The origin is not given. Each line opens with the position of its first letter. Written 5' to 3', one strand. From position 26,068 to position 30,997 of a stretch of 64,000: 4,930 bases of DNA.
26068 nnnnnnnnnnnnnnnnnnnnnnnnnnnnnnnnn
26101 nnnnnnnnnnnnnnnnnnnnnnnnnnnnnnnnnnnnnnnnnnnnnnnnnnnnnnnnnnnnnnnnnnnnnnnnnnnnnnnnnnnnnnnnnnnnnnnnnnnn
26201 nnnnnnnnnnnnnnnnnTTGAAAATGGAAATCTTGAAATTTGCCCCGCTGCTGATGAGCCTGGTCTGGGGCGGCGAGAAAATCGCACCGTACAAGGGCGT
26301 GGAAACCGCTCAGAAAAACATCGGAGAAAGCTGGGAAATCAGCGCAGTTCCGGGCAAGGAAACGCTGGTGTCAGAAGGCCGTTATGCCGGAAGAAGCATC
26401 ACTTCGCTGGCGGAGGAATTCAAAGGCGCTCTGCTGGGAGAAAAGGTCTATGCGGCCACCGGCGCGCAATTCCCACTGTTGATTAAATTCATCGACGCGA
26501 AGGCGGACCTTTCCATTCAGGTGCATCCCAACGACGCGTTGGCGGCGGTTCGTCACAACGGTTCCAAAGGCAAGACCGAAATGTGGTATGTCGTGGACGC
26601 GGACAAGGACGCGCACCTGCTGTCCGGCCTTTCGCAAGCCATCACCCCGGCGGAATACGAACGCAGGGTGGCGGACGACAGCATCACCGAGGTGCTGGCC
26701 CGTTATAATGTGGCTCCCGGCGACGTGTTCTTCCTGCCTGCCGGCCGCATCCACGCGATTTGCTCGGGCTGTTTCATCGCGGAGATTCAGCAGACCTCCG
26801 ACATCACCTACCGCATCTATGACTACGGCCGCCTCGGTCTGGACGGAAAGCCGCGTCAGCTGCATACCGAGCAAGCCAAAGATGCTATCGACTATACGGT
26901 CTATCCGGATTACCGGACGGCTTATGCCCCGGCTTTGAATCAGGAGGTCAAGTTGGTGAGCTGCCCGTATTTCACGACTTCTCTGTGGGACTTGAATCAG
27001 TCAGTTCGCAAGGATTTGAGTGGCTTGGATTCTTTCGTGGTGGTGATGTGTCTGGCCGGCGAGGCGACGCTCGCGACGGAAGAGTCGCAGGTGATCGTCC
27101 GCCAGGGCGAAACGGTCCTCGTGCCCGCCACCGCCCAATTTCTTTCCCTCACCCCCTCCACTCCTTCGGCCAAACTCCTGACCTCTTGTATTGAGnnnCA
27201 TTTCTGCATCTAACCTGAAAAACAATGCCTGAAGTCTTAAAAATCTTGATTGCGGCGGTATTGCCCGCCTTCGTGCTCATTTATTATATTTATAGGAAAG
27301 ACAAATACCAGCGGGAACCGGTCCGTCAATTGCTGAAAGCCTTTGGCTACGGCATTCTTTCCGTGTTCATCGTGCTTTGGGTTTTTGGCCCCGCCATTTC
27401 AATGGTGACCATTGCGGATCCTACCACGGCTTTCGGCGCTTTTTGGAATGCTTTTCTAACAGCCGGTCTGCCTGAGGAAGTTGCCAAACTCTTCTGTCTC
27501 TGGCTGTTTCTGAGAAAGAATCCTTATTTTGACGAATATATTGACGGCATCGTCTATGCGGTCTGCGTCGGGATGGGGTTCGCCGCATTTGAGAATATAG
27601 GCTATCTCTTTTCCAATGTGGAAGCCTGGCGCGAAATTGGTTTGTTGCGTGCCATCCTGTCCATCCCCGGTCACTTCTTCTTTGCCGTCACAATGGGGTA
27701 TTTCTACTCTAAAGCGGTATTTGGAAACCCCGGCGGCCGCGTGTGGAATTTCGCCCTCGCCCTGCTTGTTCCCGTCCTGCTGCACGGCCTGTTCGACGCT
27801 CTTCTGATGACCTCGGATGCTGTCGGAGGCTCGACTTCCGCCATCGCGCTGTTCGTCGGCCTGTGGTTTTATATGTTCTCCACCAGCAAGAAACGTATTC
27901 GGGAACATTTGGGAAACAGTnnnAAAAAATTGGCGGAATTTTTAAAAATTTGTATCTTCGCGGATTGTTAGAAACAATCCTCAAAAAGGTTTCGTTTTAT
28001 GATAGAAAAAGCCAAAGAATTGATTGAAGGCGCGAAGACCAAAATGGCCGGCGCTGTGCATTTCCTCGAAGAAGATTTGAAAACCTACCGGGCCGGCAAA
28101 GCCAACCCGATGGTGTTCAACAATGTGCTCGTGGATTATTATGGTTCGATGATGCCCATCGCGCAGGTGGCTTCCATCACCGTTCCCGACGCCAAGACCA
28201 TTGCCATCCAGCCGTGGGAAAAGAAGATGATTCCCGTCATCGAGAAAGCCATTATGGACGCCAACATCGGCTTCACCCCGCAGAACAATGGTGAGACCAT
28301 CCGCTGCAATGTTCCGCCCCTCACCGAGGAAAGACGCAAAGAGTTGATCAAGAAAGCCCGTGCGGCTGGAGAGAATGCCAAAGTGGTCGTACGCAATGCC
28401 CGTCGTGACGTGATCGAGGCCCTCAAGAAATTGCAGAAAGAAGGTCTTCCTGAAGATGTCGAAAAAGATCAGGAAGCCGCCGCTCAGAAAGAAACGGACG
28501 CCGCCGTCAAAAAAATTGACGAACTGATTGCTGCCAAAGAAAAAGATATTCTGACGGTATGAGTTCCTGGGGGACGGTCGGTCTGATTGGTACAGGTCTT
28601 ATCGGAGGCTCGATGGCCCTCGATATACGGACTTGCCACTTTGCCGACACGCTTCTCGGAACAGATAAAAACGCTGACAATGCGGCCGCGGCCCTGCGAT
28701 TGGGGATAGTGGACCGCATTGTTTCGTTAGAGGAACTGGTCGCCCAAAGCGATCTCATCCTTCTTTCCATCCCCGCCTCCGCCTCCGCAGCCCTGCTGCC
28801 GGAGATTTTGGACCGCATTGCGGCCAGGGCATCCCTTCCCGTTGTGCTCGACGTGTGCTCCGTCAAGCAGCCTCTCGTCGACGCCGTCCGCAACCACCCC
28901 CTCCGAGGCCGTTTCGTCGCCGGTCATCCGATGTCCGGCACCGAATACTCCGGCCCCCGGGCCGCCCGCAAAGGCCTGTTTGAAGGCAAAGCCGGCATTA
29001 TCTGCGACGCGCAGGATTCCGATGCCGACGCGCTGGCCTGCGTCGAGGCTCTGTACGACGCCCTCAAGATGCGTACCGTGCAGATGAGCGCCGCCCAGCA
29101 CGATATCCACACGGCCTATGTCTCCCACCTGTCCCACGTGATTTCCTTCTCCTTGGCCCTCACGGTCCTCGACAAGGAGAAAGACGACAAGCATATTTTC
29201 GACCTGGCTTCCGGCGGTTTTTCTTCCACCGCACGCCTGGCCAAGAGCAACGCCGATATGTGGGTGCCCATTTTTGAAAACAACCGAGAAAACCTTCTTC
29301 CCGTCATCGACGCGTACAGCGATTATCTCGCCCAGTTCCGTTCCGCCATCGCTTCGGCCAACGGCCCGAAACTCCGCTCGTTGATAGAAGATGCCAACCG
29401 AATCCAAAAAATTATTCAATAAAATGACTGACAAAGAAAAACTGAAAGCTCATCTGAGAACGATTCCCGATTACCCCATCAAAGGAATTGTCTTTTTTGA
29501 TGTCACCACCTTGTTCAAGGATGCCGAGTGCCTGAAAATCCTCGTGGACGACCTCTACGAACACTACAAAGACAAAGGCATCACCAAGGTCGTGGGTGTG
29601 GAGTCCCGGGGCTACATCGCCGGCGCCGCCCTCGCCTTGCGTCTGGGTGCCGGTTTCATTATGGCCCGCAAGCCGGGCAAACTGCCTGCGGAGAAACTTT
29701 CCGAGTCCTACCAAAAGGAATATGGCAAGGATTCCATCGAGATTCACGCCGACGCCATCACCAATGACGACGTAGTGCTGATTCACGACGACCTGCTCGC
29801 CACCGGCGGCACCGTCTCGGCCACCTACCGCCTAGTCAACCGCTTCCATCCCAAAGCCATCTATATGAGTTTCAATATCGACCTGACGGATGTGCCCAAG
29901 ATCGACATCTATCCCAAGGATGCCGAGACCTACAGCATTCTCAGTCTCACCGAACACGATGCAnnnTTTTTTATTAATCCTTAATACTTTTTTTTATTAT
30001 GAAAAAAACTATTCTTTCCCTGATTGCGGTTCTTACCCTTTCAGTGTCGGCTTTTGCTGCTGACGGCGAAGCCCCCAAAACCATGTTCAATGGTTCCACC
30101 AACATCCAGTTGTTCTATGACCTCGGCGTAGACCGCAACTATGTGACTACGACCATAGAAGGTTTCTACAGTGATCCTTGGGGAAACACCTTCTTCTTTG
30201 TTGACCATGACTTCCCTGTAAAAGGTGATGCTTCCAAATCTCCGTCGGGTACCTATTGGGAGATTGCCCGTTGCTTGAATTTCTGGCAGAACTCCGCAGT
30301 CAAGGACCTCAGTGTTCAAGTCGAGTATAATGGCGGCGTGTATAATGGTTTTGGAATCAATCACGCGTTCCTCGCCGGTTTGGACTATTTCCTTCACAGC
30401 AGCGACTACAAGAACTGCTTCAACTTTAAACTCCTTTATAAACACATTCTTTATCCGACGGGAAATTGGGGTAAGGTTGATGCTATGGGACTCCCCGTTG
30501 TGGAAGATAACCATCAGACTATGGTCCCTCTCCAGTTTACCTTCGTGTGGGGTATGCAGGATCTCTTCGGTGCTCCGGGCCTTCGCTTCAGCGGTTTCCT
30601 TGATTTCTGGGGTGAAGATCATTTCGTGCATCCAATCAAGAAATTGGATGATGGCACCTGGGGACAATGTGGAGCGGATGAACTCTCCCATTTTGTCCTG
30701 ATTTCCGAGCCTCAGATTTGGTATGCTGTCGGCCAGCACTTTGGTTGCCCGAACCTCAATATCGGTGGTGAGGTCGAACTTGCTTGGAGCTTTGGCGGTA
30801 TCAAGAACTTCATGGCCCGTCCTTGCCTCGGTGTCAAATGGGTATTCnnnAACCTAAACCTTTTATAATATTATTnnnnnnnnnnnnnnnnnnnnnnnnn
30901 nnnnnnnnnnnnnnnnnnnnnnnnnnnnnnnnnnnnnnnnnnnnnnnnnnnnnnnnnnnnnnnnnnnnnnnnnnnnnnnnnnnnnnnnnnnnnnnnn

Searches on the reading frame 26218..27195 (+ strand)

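Call 68: search_protein_families(library=pfam, max_evalue=0.00001, proteins=[window:26218-27195:+])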
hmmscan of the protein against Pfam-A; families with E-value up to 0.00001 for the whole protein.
window:26218-27195:+ (326 aa): 2 families
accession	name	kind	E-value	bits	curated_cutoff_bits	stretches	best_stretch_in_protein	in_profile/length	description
PF21621.3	MPI_cupin_dom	-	3.4e-12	46.6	27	1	244-310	3-67/79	Mannose-6-phosphate isomerase, cupin domain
PF20511.4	PMI_typeI_cat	-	7.3e-10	39.6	22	1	12-114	8-112/143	Phosphomannose isomerase type I, catalytic domain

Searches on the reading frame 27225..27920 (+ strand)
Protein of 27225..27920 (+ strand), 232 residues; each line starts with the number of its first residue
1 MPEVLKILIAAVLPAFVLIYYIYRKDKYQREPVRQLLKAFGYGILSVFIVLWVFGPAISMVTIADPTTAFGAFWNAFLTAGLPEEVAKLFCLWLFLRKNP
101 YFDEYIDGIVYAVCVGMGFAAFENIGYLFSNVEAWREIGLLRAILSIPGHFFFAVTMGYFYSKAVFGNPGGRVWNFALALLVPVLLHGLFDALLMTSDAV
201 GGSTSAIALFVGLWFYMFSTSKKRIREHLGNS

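Call 68: search_protein_families(library=pfam, max_evalue=0.00001, proteins=[window:27225-27920:+])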
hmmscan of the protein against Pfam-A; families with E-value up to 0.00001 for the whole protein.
window:27225-27920:+ (232 aa): 1 family
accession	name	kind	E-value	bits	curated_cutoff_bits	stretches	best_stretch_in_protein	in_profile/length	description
PF13367.11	PrsW-protease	-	1.7e-38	132.5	23.5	1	31-214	1-193/196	PrsW family intramembrane metalloprotease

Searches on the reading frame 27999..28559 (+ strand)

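Call 68: search_protein_families(library=pfam, max_evalue=0.00001, proteins=[window:27999-28559:+])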
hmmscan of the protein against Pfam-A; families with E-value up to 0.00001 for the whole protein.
window:27999-28559:+ (187 aa): 1 family
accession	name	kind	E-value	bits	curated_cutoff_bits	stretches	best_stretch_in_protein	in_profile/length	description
PF01765.24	RRF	-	1e-61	208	29.7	1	23-185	1-164/164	Ribosome recycling factor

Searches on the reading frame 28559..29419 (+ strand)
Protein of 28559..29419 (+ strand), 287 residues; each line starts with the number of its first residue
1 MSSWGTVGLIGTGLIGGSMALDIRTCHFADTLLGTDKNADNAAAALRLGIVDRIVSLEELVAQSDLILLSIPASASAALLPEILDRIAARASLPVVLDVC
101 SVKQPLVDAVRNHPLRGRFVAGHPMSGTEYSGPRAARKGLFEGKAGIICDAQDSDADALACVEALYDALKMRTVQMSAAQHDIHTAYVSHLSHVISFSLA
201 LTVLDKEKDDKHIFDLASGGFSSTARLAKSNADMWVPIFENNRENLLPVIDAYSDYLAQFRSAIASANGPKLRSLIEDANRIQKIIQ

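Call 68: search_protein_families(library=pfam, max_evalue=0.00001, proteins=[window:28559-29419:+])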
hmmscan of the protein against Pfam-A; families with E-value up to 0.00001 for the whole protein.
window:28559-29419:+ (287 aa): 3 families
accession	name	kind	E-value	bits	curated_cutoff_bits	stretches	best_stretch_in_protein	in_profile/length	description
PF02153.23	PDH_N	-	5.5e-30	104.3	26.5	1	19-173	1-152/154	Prephenate dehydrogenase, nucleotide-binding domain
PF20463.3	PDH_C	-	1.9e-21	76.7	22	1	178-275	2-99/102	Prephenate dehydrogenase, dimerization domain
PF03807.23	F420_oxidored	-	3.7e-06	27.9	21.6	1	6-87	1-82/94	NADP oxidoreductase coenzyme F420-dependent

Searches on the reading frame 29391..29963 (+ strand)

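Call 68: search_protein_families(library=pfam, max_evalue=0.00001, proteins=[window:29391-29963:+])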
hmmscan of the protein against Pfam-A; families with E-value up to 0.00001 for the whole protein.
window:29391-29963:+ (191 aa): 1 family
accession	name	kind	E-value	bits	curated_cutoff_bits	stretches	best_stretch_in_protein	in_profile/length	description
PF00156.33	Pribosyltran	-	1.6e-09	37.7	26.3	1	55-157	22-118/158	Phosphoribosyl transferase domain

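Call 71: search_protein_families(library=ncbifam, max_evalue=0.00001, proteins=[window:29391-29963:+])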
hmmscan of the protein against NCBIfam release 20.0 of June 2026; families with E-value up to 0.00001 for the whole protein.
window:29391-29963:+ (191 aa): 11 families
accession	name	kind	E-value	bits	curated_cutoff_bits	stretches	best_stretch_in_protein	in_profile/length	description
NF002636.0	PRK02304.1-5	equivalog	1.2e-57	194.3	125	1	12-174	3-165/176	adenine phosphoribosyltransferase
NF002632.0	PRK02304.1-1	equivalog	9.3e-56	188.4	243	1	13-187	6-181/183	adenine phosphoribosyltransferase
NF002634.0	PRK02304.1-3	equivalog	1.2e-54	184.7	170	1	12-169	4-161/182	adenine phosphoribosyltransferase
TIGR01090.1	apt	equivalog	1.1e-53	181.8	185.85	1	18-184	1-167/169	adenine phosphoribosyltransferase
NF002633.0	PRK02304.1-2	equivalog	4.2e-48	163.4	224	1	18-172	3-157/172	adenine phosphoribosyltransferase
NF009211.0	PRK12560.1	equivalog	1.5e-20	73.8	188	1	17-167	5-155/187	adenine phosphoribosyltransferase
NF006328.0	PRK08558.1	equivalog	3.3e-12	46.5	184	1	6-163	56-213/238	adenine phosphoribosyltransferase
NF006671.0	PRK09219.1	equivalog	1.2e-11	44.5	177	1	45-152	32-143/192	xanthine phosphoribosyltransferase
TIGR01744.1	XPRTase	equivalog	6e-11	42.3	164.45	1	45-157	32-148/191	xanthine phosphoribosyltransferase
NF002635.0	PRK02304.1-4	subfamily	5.6e-09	35.8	146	1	45-149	36-138/188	adenine phosphoribosyltransferase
NF040646.1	HPT_Archaea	equivalog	1.5e-08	34.4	200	1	48-148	39-136/184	hypoxanthine/guanine phosphoribosyltransferase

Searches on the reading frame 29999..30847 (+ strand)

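Call 68: search_protein_families(library=pfam, max_evalue=0.00001, proteins=[window:29999-30847:+])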
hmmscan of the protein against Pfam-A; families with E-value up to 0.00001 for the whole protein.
window:29999-30847:+ (283 aa): 1 family
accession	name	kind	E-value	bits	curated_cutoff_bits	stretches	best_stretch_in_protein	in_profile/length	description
PF16412.11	DUF5020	-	3.9e-38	131.8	36.7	1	34-283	2-212/212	Domain of unknown function (DUF5020)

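Call 71: search_protein_families(library=ncbifam, max_evalue=0.00001, proteins=[window:29999-30847:+])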
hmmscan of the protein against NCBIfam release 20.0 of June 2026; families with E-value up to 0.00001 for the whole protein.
window:29999-30847:+ (283 aa): 0 families
